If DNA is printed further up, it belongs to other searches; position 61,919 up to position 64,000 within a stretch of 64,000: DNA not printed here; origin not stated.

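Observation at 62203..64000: Second 600-codon stop-free reading frame co-extensive with the retroelement RT/RNase H ORF, contiguous with gag after a single TGA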

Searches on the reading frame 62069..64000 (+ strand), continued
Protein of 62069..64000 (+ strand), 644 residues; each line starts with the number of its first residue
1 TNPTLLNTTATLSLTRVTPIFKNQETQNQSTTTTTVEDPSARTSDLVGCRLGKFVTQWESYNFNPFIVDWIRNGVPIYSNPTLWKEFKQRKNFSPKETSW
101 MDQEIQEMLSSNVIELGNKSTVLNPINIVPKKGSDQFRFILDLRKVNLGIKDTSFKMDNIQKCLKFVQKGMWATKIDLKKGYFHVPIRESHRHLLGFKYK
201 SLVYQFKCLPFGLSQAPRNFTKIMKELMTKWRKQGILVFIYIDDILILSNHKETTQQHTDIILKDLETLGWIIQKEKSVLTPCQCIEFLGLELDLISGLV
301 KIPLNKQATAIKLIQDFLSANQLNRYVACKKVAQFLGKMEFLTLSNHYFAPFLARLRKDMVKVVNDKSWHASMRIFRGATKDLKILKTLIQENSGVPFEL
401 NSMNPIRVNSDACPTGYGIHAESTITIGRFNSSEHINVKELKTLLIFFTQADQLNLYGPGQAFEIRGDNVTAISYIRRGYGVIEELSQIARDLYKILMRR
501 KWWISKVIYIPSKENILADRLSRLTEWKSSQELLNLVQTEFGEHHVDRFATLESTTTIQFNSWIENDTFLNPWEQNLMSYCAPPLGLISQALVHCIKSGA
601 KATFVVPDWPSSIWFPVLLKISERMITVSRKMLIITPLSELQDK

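Call 62: search_protein_families(library=pfam, proteins=[L001:1201-3978:+, L002:959-3718:+, L011:2079-3818:+, L006:1057-4383:+, L004:1065-3419:+], max_evalue=0.01)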
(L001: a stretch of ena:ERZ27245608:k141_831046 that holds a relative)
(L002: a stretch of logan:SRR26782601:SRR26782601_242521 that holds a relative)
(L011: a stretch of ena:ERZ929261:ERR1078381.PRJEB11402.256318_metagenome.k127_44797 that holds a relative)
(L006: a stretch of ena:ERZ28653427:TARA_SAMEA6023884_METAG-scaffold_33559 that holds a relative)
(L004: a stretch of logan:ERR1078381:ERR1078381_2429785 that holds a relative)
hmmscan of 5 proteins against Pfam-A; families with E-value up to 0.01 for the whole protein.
L001:1201-3978:+ (926 aa): 1 family
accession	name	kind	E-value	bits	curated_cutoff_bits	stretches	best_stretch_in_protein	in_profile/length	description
PF00589.27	Phage_integrase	-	2.6e-10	40.8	27.1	1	762-906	37-168/172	Phage integrase family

L002:959-3718:+ (920 aa): 1 family
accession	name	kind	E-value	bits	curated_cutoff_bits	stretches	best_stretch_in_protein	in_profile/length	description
PF00589.27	Phage_integrase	-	1.5e-05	25.3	27.1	1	759-904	36-166/172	Phage integrase family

L011:2079-3818:+ (580 aa): 1 family
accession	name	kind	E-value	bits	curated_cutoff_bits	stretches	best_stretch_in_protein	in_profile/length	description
PF00589.27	Phage_integrase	-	0.00032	21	27.1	1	439-575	36-159/172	Phage integrase family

L006:1057-4383:+ (1109 aa): 1 family
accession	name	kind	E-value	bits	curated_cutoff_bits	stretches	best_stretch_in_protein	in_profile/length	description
PF00589.27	Phage_integrase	-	0.0002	21.6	27.1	1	996-1090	74-168/172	Phage integrase family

L004:1065-3419:+ (785 aa): 0 families
